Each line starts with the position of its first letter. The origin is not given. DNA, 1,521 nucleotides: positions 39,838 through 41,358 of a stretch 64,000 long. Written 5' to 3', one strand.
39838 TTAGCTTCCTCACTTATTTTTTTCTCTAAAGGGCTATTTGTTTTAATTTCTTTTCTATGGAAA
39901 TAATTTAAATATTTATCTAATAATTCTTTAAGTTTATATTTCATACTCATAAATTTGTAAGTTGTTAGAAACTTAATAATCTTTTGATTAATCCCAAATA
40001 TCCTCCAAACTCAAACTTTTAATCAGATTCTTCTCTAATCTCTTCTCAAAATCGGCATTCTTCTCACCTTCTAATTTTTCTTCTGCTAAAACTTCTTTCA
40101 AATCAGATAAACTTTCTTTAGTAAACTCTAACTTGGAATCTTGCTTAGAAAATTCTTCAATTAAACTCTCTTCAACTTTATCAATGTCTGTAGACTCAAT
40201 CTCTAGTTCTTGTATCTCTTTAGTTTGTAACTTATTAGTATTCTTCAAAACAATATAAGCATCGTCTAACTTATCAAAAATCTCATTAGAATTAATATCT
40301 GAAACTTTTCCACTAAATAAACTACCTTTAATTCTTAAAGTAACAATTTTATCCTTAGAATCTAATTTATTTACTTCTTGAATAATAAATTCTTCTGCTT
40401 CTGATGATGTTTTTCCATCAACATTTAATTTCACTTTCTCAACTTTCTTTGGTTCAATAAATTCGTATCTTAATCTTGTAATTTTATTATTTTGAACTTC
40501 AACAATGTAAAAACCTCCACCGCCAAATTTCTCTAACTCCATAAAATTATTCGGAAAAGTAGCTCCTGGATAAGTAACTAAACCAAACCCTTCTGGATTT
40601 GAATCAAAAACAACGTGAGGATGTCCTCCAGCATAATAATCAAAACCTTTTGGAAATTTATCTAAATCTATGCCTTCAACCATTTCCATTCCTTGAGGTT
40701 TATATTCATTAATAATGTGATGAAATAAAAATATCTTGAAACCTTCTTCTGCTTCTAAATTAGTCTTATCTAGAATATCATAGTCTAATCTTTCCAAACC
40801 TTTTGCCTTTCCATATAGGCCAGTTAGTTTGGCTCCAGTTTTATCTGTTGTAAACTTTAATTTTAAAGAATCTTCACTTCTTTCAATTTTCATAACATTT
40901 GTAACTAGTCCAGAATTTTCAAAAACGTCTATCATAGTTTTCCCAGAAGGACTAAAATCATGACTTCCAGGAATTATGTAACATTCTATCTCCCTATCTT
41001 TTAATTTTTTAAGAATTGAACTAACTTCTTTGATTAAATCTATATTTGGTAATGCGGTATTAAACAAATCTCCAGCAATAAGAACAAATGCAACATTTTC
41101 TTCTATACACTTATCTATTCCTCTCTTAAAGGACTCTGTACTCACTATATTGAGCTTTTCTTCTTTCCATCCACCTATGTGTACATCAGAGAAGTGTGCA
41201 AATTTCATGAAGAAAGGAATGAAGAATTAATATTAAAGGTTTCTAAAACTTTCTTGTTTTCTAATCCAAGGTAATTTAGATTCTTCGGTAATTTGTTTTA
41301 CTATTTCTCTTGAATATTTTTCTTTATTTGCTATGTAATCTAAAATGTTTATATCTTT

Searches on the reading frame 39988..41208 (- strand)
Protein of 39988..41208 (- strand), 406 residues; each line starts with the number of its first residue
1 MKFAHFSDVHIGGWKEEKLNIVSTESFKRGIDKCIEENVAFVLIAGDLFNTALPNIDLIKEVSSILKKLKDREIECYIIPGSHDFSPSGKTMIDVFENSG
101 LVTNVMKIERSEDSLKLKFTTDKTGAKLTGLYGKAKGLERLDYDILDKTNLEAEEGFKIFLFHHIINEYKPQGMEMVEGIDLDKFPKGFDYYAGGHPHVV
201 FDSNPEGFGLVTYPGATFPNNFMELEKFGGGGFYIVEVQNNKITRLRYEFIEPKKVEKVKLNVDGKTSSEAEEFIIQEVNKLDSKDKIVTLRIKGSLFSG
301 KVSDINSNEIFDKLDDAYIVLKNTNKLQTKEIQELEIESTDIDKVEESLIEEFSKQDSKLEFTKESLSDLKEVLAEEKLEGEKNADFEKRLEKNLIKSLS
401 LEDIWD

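Call 3: search_protein_families(library=pfam, proteins=[window:39988-41208:-], max_evalue=0.01)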
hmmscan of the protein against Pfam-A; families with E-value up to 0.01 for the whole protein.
window:39988-41208:- (406 aa): 2 families
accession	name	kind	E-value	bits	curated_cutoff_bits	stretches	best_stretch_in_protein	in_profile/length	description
PF00149.33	Metallophos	-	9.2e-14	52.7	21.5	1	1-199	1-190/191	Calcineurin-like phosphoesterase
PF12850.12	Metallophos_2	-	7.5e-05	23.2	27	1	1-220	1-138/154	Calcineurin-like phosphoesterase superfamily domain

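Call 58: find_related_loci(query=window:39988-41208:-, collection=metagenome_contigs, flank=7000)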
Query window:39988-41208:- (406 aa) in metagenome_contigs; peptide patterns used: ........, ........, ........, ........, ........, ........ (x = any residue, [..] = any of these).
163 stretches matched a pattern; 20 encode a relative of the query (tblastn E <= 1e-3); 20 distinct loci.
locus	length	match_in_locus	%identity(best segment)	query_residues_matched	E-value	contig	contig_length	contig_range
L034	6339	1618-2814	53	1-405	4e-132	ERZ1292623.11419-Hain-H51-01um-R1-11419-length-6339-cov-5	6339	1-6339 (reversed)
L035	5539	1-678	91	181-406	1e-131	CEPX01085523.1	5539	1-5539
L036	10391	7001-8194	51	1-403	1e-120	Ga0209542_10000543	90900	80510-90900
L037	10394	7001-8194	51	1-403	1e-120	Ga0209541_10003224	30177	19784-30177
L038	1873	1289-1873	92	1-195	7e-127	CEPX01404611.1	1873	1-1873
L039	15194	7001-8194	49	1-405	5e-116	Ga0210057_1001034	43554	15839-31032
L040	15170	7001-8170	52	1-391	5e-116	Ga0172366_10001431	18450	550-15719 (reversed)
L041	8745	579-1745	51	1-401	1e-115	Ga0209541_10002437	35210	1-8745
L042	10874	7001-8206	48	1-401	1e-107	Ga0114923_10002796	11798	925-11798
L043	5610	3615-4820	48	1-401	7e-108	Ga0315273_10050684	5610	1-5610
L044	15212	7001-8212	45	1-391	8e-107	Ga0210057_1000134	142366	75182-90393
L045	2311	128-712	87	212-406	8e-108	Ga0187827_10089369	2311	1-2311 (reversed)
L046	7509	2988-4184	47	1-402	4e-101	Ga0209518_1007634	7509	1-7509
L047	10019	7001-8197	47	1-402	4e-101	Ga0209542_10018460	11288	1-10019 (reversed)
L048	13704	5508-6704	47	1-402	4e-101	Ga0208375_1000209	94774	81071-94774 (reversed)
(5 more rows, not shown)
